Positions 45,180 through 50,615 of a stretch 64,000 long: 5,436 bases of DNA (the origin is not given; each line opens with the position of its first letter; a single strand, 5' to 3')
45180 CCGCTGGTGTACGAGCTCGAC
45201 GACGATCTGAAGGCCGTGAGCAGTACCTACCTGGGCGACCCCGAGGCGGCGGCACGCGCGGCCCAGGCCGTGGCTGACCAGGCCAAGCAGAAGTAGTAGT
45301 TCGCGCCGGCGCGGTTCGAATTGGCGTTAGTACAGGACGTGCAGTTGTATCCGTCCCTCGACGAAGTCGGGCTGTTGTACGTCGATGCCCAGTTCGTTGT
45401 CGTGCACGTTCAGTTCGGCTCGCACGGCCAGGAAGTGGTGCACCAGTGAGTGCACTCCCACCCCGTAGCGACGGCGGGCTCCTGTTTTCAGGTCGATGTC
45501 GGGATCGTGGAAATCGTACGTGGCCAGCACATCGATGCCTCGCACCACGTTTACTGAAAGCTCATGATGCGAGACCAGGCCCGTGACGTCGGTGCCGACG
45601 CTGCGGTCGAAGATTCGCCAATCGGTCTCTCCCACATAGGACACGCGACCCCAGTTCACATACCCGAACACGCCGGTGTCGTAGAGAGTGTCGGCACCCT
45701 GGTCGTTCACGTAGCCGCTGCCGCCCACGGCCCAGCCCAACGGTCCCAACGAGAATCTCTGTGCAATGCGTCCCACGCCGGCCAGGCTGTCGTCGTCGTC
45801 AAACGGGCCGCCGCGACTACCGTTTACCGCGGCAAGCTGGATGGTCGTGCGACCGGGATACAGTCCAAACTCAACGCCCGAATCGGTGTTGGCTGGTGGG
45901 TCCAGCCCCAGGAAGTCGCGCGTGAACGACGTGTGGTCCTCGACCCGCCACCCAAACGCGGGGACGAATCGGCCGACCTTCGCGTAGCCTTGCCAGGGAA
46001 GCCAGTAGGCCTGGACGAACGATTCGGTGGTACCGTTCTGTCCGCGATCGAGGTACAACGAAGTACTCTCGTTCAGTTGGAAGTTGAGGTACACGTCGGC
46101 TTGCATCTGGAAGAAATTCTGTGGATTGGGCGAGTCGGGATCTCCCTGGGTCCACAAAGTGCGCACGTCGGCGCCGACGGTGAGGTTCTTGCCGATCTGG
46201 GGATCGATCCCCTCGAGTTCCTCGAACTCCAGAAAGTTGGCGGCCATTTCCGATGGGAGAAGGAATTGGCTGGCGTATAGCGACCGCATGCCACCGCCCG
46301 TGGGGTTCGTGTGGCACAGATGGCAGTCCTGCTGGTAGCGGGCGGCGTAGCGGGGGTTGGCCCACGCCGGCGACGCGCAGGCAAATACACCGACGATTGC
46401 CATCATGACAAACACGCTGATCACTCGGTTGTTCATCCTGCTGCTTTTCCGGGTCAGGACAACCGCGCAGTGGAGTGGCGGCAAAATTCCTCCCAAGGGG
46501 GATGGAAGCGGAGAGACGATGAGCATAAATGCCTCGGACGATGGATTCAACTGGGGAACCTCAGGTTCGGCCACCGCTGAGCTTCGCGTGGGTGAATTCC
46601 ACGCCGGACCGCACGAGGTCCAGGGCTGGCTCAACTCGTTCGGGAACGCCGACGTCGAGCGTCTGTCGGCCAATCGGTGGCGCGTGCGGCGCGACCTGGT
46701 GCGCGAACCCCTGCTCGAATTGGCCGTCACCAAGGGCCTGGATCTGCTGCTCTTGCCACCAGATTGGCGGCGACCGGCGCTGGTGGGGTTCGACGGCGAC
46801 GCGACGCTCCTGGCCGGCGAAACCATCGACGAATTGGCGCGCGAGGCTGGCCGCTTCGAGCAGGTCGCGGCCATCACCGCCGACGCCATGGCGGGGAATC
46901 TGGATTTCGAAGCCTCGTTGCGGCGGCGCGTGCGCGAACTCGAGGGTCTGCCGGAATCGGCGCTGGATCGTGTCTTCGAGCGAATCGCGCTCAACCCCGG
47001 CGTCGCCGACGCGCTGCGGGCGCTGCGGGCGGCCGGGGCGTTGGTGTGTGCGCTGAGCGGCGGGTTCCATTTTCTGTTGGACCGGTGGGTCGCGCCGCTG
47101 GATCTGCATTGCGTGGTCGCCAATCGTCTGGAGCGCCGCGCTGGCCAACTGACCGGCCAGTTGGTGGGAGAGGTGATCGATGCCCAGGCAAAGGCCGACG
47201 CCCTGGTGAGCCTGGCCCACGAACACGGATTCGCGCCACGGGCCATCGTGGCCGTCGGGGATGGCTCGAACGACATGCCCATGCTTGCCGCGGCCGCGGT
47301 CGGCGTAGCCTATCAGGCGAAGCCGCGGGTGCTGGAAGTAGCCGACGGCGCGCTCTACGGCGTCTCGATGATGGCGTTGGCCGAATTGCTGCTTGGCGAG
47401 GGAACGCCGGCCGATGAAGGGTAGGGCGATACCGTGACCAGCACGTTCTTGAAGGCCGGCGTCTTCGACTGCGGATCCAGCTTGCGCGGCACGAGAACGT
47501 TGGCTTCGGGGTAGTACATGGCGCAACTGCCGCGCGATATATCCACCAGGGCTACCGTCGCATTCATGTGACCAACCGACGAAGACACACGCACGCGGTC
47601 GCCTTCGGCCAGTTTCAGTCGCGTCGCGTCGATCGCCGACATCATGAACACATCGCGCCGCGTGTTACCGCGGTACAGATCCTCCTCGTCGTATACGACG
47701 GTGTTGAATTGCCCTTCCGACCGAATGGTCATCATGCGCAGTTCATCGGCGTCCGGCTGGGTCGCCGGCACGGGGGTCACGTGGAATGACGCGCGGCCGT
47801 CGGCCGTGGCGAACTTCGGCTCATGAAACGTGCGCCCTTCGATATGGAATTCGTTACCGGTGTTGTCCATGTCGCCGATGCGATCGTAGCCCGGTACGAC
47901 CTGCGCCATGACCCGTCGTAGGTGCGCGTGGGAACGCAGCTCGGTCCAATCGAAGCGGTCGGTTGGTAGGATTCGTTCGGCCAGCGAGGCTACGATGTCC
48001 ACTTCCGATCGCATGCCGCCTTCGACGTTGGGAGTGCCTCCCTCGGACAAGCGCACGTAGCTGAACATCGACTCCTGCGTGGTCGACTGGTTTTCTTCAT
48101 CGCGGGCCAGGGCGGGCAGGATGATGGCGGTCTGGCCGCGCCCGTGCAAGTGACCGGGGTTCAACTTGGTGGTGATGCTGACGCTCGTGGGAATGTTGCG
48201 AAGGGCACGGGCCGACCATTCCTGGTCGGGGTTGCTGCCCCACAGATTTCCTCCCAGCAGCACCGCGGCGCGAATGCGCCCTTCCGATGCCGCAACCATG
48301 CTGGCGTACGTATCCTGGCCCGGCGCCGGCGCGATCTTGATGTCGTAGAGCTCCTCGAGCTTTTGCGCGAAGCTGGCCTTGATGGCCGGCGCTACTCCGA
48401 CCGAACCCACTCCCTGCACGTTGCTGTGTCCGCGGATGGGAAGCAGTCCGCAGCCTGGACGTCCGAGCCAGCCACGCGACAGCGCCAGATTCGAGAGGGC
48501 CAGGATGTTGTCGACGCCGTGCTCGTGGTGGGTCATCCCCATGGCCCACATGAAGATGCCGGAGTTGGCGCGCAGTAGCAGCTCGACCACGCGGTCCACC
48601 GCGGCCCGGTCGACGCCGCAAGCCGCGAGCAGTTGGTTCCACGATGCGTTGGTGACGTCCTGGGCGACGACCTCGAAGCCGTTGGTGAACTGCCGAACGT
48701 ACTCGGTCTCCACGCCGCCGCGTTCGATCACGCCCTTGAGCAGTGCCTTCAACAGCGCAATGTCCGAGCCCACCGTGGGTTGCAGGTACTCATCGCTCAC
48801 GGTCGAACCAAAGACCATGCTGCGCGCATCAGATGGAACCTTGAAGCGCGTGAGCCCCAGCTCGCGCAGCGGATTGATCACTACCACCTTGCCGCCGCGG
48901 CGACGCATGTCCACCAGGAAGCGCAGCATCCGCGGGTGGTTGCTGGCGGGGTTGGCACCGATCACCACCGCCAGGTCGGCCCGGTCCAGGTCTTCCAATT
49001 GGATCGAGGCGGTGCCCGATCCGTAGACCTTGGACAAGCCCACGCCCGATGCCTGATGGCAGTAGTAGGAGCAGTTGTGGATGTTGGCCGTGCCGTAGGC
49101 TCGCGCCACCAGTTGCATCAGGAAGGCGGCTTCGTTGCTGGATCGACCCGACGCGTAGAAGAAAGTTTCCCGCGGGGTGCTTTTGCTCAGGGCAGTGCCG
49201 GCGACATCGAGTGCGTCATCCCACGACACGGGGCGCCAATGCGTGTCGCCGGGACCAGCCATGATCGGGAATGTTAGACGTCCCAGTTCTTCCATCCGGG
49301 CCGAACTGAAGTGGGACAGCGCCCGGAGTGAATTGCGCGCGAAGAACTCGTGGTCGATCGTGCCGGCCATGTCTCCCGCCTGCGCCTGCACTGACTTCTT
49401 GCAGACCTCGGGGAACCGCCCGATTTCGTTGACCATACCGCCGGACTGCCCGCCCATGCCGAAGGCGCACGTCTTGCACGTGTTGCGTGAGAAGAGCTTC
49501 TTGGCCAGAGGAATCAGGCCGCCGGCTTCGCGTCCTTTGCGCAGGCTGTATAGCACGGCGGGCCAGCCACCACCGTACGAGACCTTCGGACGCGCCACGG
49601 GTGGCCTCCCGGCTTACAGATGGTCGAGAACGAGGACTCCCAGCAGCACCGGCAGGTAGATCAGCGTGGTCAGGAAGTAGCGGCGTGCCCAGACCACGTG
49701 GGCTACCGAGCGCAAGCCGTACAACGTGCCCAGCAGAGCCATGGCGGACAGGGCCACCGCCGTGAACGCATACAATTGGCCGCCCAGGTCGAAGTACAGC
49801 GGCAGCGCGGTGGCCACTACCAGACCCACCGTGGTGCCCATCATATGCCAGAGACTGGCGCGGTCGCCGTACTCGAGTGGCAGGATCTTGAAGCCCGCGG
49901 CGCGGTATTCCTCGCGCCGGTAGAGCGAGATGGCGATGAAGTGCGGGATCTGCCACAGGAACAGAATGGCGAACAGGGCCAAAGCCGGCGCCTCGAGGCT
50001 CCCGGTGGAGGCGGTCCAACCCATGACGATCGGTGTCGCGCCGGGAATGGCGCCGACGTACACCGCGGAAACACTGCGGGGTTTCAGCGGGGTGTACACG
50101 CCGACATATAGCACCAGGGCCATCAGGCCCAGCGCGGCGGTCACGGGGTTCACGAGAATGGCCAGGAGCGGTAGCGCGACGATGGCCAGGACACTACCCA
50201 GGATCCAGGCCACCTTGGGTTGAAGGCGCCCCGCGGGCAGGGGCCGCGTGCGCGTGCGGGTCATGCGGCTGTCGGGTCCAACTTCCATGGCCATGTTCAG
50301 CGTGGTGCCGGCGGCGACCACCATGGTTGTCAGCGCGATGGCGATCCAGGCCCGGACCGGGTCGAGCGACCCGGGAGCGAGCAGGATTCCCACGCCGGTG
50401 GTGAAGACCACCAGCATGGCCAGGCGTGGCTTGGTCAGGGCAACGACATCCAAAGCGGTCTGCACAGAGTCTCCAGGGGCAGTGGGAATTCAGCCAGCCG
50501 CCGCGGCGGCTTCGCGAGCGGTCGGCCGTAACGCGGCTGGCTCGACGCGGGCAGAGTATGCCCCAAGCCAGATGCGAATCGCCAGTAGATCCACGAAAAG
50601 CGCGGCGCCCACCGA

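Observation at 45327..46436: Beta-barrel outer-membrane protein with a single N-terminal CXXCH haem motif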

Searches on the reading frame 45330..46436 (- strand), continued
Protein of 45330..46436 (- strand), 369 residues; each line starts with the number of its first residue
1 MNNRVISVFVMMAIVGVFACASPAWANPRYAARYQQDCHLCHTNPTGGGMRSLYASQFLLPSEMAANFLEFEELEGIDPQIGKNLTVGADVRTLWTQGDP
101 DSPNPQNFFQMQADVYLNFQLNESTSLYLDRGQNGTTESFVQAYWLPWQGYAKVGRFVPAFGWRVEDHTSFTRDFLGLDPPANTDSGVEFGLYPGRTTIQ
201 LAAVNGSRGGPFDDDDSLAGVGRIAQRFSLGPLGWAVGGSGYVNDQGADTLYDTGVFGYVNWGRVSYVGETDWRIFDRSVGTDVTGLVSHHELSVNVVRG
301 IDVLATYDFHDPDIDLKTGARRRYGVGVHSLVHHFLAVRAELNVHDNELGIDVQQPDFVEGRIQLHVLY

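Call 39: find_encoding_contigs(protein=P0109, flank=8000, max_places=2)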
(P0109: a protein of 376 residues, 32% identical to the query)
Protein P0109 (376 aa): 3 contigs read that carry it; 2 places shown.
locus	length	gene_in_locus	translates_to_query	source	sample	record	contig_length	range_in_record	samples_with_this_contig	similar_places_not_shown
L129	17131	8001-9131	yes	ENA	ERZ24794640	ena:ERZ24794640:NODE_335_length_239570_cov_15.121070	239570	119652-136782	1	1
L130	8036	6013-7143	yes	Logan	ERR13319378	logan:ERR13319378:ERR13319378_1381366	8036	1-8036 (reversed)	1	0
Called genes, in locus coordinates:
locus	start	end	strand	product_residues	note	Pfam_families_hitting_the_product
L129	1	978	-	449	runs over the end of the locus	PF00291:PALP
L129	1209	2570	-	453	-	-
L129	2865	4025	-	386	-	PF00266:Aminotran_5, PF00155:Aminotran_1_2 (faint)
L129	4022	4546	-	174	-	PF09515:Thia_YuaJ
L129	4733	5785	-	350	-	PF00515:TPR_1 (faint), PF07719:TPR_2 (faint), PF13432:TPR_16 (weak), PF14559:TPR_19 (weak), PF23914:TPR_CcmH_CycH (weak), PF14559:TPR_19, PF13616:Rotamase_3, PF00639:Rotamase, +8 more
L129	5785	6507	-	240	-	PF00596:Aldolase_II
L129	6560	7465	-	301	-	PF03706:LPG_synthase_TM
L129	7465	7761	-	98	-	PF00936:BMC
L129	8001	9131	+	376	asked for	-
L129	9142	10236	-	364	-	PF01926:MMR_HSR1, PF02421:FeoB_N (weak), PF02824:TGS (weak), PF06071:YchF-GTPase_C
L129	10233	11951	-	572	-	PF05833:NFACT_N, PF05670:NFACT-R_1, PF18297:NFACT-R_2 (weak)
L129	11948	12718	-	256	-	-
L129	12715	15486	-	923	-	PF00133:tRNA-synt_1, PF09334:tRNA-synt_1g, PF13603:tRNA-synt_1_2 (weak), PF08264:Anticodon_1, PF10458:Val_tRNA-synt_C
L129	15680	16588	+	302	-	PF13580:SIS_2 (weak), PF22198:GKRP_SIS_2, PF22645:GKRP_SIS_N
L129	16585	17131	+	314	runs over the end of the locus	PF00248:Aldo_ket_red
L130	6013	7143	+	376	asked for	-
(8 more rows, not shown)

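Call 46: find_related_loci(query=A1, collection=metagenome_contigs, flank=5000)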
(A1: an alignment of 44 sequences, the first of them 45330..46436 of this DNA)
Query A1 (369 aa) in metagenome_contigs; peptide patterns used: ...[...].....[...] (x = any residue, [..] = any of these).
600 stretches matched a pattern (row limit reached: there are more); 522 encode a relative of the query (tblastn E <= 1e-3); the best 80 are kept; 80 distinct loci.
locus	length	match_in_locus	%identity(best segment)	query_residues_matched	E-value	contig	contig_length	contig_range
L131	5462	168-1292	43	8-369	1e-99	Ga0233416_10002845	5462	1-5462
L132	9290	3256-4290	49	24-369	1e-97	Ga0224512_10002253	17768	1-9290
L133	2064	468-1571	44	1-369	2e-101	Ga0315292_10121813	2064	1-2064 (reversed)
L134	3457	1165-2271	44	2-369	4e-96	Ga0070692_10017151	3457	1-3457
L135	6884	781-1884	44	4-369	4e-93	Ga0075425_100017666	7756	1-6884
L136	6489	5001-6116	43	8-369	3e-93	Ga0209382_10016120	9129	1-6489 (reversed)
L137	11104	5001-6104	44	4-369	1e-92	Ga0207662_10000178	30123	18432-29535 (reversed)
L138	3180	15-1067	46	21-369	6e-94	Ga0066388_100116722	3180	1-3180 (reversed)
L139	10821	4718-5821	43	4-369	3e-91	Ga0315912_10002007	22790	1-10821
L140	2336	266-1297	46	28-369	2e-94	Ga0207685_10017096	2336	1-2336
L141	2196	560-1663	43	4-369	3e-94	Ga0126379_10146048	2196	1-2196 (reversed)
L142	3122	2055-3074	45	3-340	1e-88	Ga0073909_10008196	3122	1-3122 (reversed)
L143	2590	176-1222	44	24-369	2e-87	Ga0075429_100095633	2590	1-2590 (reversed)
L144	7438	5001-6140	40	2-369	6e-85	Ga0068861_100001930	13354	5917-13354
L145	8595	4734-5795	42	15-369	1e-84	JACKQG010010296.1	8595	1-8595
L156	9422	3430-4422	37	10-346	1e-62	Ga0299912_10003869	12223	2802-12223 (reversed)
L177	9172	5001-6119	31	1-369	1e-43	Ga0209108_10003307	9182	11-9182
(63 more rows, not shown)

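Call 51: search_protein_families(library=pfam, proteins=[L156:4498-4887:+, L177:6149-6589:+, L177:6594-6977:+, L125:3549-4142:+, L121:9889-10584:+, L124:9708-10115:+, L125:1404-2411:+, L124:7002-7937:+], max_evalue=0.01)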
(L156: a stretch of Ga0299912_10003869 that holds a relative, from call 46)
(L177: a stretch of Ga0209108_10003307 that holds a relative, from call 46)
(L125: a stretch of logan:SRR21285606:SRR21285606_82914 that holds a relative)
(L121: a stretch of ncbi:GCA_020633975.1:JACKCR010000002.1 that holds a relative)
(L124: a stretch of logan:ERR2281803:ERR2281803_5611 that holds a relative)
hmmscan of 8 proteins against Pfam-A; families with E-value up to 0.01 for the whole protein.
L156:4498-4887:+ (129 aa): 1 family
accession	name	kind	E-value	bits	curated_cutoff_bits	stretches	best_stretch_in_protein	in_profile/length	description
PF07635.16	PSCyt1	-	3.2e-08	34.5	22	1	52-104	1-56/59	Planctomycete cytochrome C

L177:6149-6589:+ (146 aa): 0 families

L177:6594-6977:+ (127 aa): 1 family
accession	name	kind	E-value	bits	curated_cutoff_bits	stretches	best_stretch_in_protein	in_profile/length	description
PF07635.16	PSCyt1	-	8.4e-08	33.1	22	1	45-89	1-44/59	Planctomycete cytochrome C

L125:3549-4142:+ (197 aa): 1 family
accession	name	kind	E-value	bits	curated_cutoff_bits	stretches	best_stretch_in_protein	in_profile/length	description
PF04264.18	YceI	-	6.2e-26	92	23.7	1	36-192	9-148/150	YceI-like domain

L121:9889-10584:+ (231 aa): 3 families
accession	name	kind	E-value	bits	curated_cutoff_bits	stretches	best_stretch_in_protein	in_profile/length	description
PF01833.30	TIG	-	7.1e-08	32.8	20.9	1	54-134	1-83/84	IPT/TIG domain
PF07635.16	PSCyt1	-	2.7e-05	25.1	22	1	154-205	1-56/59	Planctomycete cytochrome C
PF13442.11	Cytochrome_CBB3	-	0.0075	17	27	0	148-224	9-68/68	Cytochrome C oxidase, cbb3-type, subunit III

L124:9708-10115:+ (135 aa): 1 family
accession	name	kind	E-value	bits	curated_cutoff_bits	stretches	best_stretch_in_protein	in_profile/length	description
PF07635.16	PSCyt1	-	0.0066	17.5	22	0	50-111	1-56/59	Planctomycete cytochrome C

L125:1404-2411:+ (335 aa): 12 families
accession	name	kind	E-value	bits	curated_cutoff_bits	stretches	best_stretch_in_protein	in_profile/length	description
PF15780.11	ASH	-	1.3e-12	48.1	27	2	34-109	11-87/98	Abnormal spindle-like microcephaly-assoc'd, ASPM-SPD-2-Hydin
PF22544.2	HYDIN_VesB_CFA65-like_Ig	-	3.5e-12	46.9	25.5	2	33-105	6-79/100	HYDIN/CFA65/VesB-like, Ig-like domain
PF22073.2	Cep192_D4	-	3.1e-11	43.9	35.5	1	32-109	6-91/112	Cep192 domain 4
PF24798.1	Ig-CFAP74_4th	-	3.8e-07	30.6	28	0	33-109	2-78/95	CFAP74 forth Ig-like domain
PF22067.2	Cep192_D3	-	2.4e-05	24.8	27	0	38-100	10-71/99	Cep192 domain 3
PF14352.11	DUF4402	-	4.1e-05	24.7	25.2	1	33-76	5-47/129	Domain of unknown function (DUF4402)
PF07610.17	DUF1573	-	0.00019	21.8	26.1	0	137-202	6-70/98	Protein of unknown function (DUF1573)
PF22065.2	Cep192_D7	-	0.00082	19.7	27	0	28-67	4-43/125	Cep192 domain 7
PF24507.1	Ig_CFAP65_4th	-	0.0018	19.1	27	0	52-105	2-55/76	CFAP65, fourth Ig-like domain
PF07635.16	PSCyt1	-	0.0036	18.3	22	0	250-314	3-59/59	Planctomycete cytochrome C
PF25249.1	Ig_CFAP65_7th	-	0.0047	17.2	28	0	50-110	22-83/120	CFAP65, seventh Ig-like domain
PF12371.14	TMEM131_like_N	-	0.0054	17.4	28.8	0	32-106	3-78/84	Transmembrane protein 131-like N-terminal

L124:7002-7937:+ (311 aa): 1 family
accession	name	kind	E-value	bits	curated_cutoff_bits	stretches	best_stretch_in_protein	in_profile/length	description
PF16694.10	Cytochrome_P460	-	2.8e-15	57.3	27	2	36-164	2-124/125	Cytochrome P460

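Call 65: search_solved_structures(query=A1, max_evalue=1)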
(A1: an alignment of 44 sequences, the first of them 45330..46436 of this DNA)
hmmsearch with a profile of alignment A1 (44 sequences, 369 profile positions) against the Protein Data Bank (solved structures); distinct sequences matched with E-value up to 1: 3.
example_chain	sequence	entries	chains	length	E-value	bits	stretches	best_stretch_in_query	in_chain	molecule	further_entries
6qvm_A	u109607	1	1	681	0.023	16.9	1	9-44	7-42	Multiheme cytochrome cf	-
8e5f_A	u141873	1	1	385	0.073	15.3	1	11-47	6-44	c-type cytochrome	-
5d66_A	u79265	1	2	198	0.85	11.8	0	218-303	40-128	Uncharacterized protein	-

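Call 72: find_encoding_contigs(protein=P0114, flank=6000, max_places=1)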
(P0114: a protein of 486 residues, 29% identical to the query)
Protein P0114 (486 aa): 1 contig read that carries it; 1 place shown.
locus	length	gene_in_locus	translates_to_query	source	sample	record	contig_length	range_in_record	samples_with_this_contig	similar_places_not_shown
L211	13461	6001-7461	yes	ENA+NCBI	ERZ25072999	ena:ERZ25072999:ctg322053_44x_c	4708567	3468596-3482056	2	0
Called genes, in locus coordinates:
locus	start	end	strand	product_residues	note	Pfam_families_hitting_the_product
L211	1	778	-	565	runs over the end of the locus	PF00496:SBP_bac_5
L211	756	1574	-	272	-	PF00722:Glyco_hydro_16, PF26113:GH16_XgeA, PF03935:SKN1_KRE6_Sbg1 (weak)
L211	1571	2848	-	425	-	PF12802:MarR_2 (weak), PF01047:MarR (weak), PF13412:HTH_24 (weak), PF00480:ROK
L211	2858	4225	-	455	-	-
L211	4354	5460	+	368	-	PF09112:N-glycanase_N (faint), PF09113:N-glycanase_C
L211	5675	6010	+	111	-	-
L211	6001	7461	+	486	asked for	-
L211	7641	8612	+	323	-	PF00376:MerR (weak), PF13411:MerR_1, PF02607:B12-binding_2, PF02310:B12-binding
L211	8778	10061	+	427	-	-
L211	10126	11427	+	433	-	PF01546:Peptidase_M20, PF07687:M20_dimer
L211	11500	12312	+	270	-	PF05175:MTS (weak), PF13489:Methyltransf_23, PF02353:CMAS (weak), PF01209:Ubie_methyltran, PF13847:Methyltransf_31, PF08241:Methyltransf_11, PF08242:Methyltransf_12, PF13649:Methyltransf_25, +1 more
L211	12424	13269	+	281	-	PF13489:Methyltransf_23, PF08241:Methyltransf_11, PF08242:Methyltransf_12 (weak), PF13649:Methyltransf_25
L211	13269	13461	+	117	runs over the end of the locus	PF04020:Phage_holin_4_2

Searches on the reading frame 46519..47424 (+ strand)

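Call 43: search_protein_families(library=pfam, proteins=[window:46519-47424:+], max_evalue=0.001)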
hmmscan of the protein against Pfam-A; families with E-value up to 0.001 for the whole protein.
window:46519-47424:+ (301 aa): 3 families
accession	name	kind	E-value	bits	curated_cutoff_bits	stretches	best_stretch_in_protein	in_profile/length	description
PF12710.13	HAD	-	2.2e-24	87.4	27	1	89-256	1-188/189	haloacid dehalogenase-like hydrolase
PF00702.32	Hydrolase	-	2.3e-15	57.9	26.4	1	88-259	3-190/191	haloacid dehalogenase-like hydrolase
PF08282.18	Hydrolase_3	-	1.4e-07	32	20.9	1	224-276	187-240/255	haloacid dehalogenase-like hydrolase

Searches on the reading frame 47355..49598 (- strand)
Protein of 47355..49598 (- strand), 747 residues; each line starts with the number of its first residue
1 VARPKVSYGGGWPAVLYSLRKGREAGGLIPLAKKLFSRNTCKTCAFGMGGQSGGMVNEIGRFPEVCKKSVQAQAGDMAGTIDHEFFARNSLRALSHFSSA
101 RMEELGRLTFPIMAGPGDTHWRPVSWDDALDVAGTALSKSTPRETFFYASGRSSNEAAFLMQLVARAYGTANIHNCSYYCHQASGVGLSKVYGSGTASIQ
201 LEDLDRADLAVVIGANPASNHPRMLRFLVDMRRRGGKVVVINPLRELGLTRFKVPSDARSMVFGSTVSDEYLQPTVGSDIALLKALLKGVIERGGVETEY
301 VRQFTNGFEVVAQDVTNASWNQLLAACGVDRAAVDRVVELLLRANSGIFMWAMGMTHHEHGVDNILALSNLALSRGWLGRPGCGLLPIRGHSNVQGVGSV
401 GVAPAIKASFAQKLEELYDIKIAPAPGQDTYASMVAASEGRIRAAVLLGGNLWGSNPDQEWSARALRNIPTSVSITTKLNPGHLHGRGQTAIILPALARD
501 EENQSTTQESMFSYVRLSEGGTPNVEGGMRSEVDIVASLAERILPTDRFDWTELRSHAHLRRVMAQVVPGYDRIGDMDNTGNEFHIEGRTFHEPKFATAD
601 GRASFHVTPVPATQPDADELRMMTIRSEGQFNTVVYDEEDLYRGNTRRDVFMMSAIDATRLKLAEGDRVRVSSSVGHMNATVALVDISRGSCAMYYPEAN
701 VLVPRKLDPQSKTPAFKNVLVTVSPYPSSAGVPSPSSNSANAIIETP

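Call 43: search_protein_families(library=pfam, proteins=[window:47355-49598:-], max_evalue=0.001)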
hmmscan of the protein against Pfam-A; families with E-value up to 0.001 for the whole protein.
window:47355-49598:- (747 aa): 2 families
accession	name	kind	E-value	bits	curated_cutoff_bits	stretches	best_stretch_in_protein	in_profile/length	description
PF00384.28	Molybdopterin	-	3.7e-23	82.6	24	1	107-507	1-321/353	Molybdopterin oxidoreductase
PF01568.27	Molydop_binding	-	4.8e-19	68.9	26.8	1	620-719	1-109/110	Molydopterin dinucleotide binding domain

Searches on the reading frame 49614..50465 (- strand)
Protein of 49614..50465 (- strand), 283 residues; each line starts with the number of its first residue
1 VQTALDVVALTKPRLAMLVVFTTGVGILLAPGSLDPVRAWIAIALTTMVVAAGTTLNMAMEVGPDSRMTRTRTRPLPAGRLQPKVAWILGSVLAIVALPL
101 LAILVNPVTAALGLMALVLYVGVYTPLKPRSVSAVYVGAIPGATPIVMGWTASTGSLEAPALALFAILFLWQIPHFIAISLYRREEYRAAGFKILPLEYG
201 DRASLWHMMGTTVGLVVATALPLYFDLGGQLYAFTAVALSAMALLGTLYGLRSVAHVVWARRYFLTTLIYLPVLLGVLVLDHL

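Call 43: search_protein_families(library=pfam, proteins=[window:49614-50465:-], max_evalue=0.001)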
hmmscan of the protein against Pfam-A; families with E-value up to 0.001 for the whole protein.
window:49614-50465:- (283 aa): 1 family
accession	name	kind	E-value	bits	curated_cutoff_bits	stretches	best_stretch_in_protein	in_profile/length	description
PF01040.23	UbiA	-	3.1e-51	174.5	34.2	1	19-266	1-248/250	UbiA prenyltransferase family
